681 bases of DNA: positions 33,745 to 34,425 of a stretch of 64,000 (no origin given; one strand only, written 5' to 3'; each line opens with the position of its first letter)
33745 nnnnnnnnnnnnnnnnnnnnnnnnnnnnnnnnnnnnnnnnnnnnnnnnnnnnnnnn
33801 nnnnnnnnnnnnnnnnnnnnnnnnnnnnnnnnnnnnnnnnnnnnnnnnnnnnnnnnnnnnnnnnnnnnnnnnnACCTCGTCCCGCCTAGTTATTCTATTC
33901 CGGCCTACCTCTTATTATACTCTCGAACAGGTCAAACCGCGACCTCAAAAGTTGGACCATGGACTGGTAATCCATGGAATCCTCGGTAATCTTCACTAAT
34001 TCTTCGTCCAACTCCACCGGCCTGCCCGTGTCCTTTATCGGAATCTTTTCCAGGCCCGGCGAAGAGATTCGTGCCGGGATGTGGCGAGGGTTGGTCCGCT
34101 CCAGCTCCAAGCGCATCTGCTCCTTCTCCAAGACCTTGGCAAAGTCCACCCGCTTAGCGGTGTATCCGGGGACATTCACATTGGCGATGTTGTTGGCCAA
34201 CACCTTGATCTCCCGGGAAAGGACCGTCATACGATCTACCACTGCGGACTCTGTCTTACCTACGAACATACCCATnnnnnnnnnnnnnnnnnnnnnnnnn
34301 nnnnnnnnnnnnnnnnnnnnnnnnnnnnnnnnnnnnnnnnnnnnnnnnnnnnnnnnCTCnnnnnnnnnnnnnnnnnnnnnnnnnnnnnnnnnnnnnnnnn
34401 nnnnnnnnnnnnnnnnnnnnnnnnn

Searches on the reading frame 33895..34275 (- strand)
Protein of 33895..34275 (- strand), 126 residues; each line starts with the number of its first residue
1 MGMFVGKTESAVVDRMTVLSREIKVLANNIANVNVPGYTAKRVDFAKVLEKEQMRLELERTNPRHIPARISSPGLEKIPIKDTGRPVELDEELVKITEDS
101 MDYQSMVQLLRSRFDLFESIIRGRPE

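Call 7: search_protein_families(library=pfam, proteins=[window:33895-34275:-])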
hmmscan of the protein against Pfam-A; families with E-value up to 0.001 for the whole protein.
window:33895-34275:- (126 aa): 1 family
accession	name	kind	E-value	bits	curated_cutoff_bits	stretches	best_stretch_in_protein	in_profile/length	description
PF00460.25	Flg_bb_rod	-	2e-07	31.3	20.7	1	16-39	8-31/31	Flagella basal body rod protein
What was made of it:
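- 33895..34275 (-): flgB, proximal rod protein, 126 aa. Pfam Flg_bb_rod (call 7).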

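Call 13: find_homologous_proteins(query=window:33895-34275:-)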
Query window:33895-34275:- (126 aa): 5 proteins with E <= 0.001 among 23 candidates.
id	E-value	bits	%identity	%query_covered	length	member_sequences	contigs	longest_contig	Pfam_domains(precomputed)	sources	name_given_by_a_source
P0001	7.4e-74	263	100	100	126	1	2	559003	PF00460.26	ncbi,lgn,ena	-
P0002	1.6e-63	230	86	100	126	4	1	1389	PF00460.26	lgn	-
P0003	4.3e-42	161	60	100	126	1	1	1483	-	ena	-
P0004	1.8e-38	149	56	100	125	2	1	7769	-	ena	-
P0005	1.9e-38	149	59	100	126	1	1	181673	PF00460.26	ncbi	-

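Call 14: find_encoding_contigs(protein=P0001, flank=3000, max_places=3)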
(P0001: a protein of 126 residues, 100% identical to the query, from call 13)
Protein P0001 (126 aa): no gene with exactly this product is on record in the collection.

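Call 15: find_encoding_contigs(protein=P0005, flank=5000, max_places=3)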
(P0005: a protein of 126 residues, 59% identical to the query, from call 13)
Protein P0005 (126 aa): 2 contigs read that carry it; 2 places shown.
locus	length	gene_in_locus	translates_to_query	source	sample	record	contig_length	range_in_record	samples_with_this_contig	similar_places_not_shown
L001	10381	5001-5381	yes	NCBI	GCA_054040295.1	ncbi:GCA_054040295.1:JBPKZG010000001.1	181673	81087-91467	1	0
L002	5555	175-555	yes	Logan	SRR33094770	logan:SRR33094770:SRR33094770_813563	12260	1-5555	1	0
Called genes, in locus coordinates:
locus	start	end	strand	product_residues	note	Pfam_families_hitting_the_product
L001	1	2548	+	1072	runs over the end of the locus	PF09976:TPR_21 (weak), PF13432:TPR_16 (weak), PF13525:YfiO, PF13174:TPR_6 (weak), PF13525:YfiO (weak), PF13424:TPR_12 (weak), PF00515:TPR_1 (weak), PF13424:TPR_12 (weak), +12 more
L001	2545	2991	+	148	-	PF05130:FlgN (weak)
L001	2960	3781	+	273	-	PF00512:HisKA, PF02518:HATPase_c, PF14501:HATPase_c_5 (weak)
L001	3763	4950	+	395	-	PF00072:Response_reg, PF00004:AAA (faint), PF00158:Sigma54_activat, PF14532:Sigma54_activ_2, PF07728:AAA_5, PF25601:AAA_lid_14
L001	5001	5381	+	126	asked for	PF00460:Flg_bb_rod (weak)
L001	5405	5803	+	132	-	PF00460:Flg_bb_rod (weak), PF06429:Flg_bbr_C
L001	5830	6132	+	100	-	PF02049:FliE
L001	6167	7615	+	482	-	PF01514:YscJ_FliF, PF08345:YscJ_FliF_C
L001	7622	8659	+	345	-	PF03448:MgtE_N (faint), PF14842:FliG_N, PF14841:FliG_M, PF14842:FliG_N (weak), PF01706:FliG_C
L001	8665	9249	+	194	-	PF02108:FliH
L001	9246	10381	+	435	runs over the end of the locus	PF02874:ATP-synt_ab_N, PF00006:ATP-synt_ab, PF18269:T3SS_ATPase_C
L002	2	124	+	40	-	?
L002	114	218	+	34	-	-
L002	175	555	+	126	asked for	PF00460:Flg_bb_rod (weak)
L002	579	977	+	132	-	PF00460:Flg_bb_rod (weak), PF06429:Flg_bbr_C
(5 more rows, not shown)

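Call 16: find_encoding_contigs(protein=P0004, flank=5000, max_places=3)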
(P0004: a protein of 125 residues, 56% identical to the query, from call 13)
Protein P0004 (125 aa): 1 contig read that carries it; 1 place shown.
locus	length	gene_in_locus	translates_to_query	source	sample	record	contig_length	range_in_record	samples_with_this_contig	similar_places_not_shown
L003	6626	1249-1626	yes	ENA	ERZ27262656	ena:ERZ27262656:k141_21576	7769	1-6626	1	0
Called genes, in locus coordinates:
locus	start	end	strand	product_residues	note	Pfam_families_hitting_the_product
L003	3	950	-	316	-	?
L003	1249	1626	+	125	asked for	-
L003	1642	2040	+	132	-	PF00460:Flg_bb_rod, PF06429:Flg_bbr_C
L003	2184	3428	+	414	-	PF01943:Polysacc_synt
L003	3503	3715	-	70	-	-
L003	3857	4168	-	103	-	-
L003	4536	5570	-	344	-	PF00535:Glycos_transf_2, PF10111:Glyco_tranf_2_2 (weak)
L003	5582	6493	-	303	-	PF00535:Glycos_transf_2, PF10111:Glyco_tranf_2_2 (weak)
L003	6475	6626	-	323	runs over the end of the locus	PF01073:3Beta_HSD, PF01370:Epimerase, PF04321:RmlD_sub_bind (weak), PF07993:NAD_binding_4 (faint), PF16363:GDP_Man_Dehyd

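Call 20: find_encoding_contigs(protein=P0002, flank=2000, max_places=3)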
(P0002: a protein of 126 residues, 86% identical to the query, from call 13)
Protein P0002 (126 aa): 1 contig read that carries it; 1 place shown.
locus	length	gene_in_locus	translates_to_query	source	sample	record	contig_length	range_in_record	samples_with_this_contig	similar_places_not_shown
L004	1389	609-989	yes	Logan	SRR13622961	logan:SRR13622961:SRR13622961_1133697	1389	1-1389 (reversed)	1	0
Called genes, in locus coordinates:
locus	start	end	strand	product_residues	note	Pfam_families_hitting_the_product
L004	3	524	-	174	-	?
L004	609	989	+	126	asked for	PF00460:Flg_bb_rod (weak)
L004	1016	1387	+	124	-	?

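Call 21: find_encoding_contigs(protein=P0003, flank=2000, max_places=3)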
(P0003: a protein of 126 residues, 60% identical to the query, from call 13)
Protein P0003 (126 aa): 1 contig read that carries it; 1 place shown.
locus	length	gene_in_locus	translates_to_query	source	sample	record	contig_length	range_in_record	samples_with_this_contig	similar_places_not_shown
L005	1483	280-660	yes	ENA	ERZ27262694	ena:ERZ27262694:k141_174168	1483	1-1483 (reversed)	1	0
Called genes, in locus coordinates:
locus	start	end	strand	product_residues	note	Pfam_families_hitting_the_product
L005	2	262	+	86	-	?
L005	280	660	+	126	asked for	-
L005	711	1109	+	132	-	PF00460:Flg_bb_rod, PF06429:Flg_bbr_C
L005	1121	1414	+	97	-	PF02049:FliE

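Call 30: find_related_loci(query=A1, collection=genome_contigs, flank=4000)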
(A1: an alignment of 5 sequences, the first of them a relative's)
Query A1 (126 aa) in genome_contigs; peptide patterns used: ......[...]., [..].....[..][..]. (x = any residue, [..] = any of these).
600 stretches matched a pattern (row limit reached: there are more); 268 encode a relative of the query (tblastn E <= 1e-3); the best 80 are kept; 80 distinct loci.
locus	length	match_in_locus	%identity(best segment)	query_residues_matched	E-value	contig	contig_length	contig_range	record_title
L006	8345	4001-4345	33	16-123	3e-14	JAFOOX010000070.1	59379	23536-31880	MAG: Gammaproteobacteria bacterium isolate RGIG665 Dairy_cattle_Jejunum-6__c392, whole genome shotgun sequence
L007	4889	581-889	39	12-124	4e-14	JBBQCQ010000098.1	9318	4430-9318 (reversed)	MAG: Gemmatales bacterium isolate Co_metawrap_1226 Cmw_1226_k141_17422449_length_9318_cov_7.0000, whole genome shotgun s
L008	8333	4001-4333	35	24-124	1e-13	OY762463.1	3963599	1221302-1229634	MAG: Candidatus Cloacimonadales bacterium isolate 65c66405-a38e-4cb1-a3a4-7640fae4a1c6 genome assembly, chromosome: 1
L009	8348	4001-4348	30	16-123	1e-13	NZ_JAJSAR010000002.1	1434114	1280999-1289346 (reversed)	Pseudohongiella sp. O18 NODE_2_length_1434114_cov_278.551160, whole genome shotgun sequence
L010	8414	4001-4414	28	2-124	2e-13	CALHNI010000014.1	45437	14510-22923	MAG: Candidatus Goldbacteria bacterium isolate N1_Bin_Bin_89_sub_1 genome assembly, contig: c_000001898657, whole genome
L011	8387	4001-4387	30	2-122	2e-13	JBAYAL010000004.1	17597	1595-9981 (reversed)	MAG: Eubacteriales bacterium isolate SO_2016_CLC_T1_69 scaffold02386_PH3_Jul14_2016, whole genome shotgun sequence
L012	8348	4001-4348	32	16-124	2e-13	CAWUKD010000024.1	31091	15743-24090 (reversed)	MAG: uncultured Gammaproteobacteria bacterium isolate SRR17458637_binner23_1_1705322959 genome assembly, contig: ERZ2185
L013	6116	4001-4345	28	16-123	3e-13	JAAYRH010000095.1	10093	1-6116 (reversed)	MAG: Aeromonadales bacterium isolate AS23ysBPME_17 98592_AS23, whole genome shotgun sequence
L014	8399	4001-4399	31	2-121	4e-13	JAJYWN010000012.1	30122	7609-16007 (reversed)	MAG: Bacillota bacterium isolate FK3.bin120 NODE_2931_length_30122_cov_1.759493, whole genome shotgun sequence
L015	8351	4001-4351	36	14-123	4e-13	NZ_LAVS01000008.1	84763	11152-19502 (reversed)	Rheinheimera mesophila strain IITR-13 scf7180000000811, whole genome shotgun sequence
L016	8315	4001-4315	31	24-123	4e-13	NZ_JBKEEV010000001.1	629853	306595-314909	MAG: Clostridium sp. isolate UW_FK_CLOS1_1 LacMBR1_d7_pb13, whole genome shotgun sequence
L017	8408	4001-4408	31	2-121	8e-13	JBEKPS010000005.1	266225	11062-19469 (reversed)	MAG: Vulcanimicrobiaceae bacterium isolate SPRUCE 46 SPRUCE_46_5, whole genome shotgun sequence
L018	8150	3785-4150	29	1-123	9e-13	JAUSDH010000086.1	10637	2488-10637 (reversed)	MAG: Candidatus Brocadiaceae bacterium isolate E14_concoct.bin.99 E14_k141_1216416, whole genome shotgun sequence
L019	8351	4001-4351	29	16-123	1e-12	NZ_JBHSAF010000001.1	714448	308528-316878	Pseudaeromonas sharmana strain CCUG 54939 platanus_K_17_124_1, whole genome shotgun sequence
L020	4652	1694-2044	29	14-123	2e-12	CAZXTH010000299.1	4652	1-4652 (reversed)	MAG TPA_asm: uncultured Pseudoalteromonadaceae bacterium isolate SRP344714_co2_388 genome assembly, contig: NODE_47858_l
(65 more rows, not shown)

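Call 36: search_protein_families(library=ncbifam, proteins=[window:33895-34275:-], max_evalue=0.00001)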
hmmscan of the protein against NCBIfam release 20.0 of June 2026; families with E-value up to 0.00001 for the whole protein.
window:33895-34275:- (126 aa): 13 families
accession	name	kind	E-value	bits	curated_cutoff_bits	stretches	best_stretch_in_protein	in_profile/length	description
TIGR01396.1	FlgB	equivalog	8.6e-20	71.3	59.05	1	16-122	12-131/131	flagellar basal body rod protein FlgB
NF009266.0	PRK12623.1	equivalog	9.7e-15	54.7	144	1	12-124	16-133/133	flagellar basal body rod protein FlgB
NF009328.0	PRK12685.1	equivalog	1.9e-11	44.3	169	1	22-124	22-116/116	flagellar basal body rod protein FlgB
NF009264.0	PRK12621.1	equivalog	3.9e-11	43.5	163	1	22-122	22-132/136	flagellar basal body rod protein FlgB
NF004653.1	PRK06003.1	equivalog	7.2e-11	42.6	153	1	20-105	18-108/126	flagellar basal body rod protein FlgB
NF004654.1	PRK06004.1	equivalog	2.4e-09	38.2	142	1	14-114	4-117/126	flagellar basal body rod protein FlgB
NF009331.1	PRK12689.1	equivalog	7.9e-07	28.5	347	1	13-53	9-49/252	flagellar basal-body rod protein FlgF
TIGR03506.1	FlgEFG_subfam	subfamily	9.3e-07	28.9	70.25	1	14-53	8-47/351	flagellar hook-basal body complex protein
NF009262.0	PRK12619.1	equivalog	1e-06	29.2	183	1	22-51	22-51/130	flagellar basal body rod protein FlgB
NF009263.0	PRK12620.1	equivalog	1.2e-06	28.6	158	1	14-122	14-124/133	flagellar basal body rod protein FlgB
NF009332.0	PRK12690.1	equivalog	1.5e-06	27.7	288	1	8-54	4-53/239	flagellar hook-basal body complex protein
TIGR02490.1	flgF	equivalog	2e-06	27.5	178.5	1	14-86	6-74/218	flagellar basal-body rod protein FlgF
NF005280.0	PRK06797.1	equivalog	9e-06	26.3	106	0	11-54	7-50/135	flagellar basal body rod protein FlgB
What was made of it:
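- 33895..34275 (-): NCBIfam TIGR01396, 71.3 bits against a cut-off of 59.05 (call 36).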
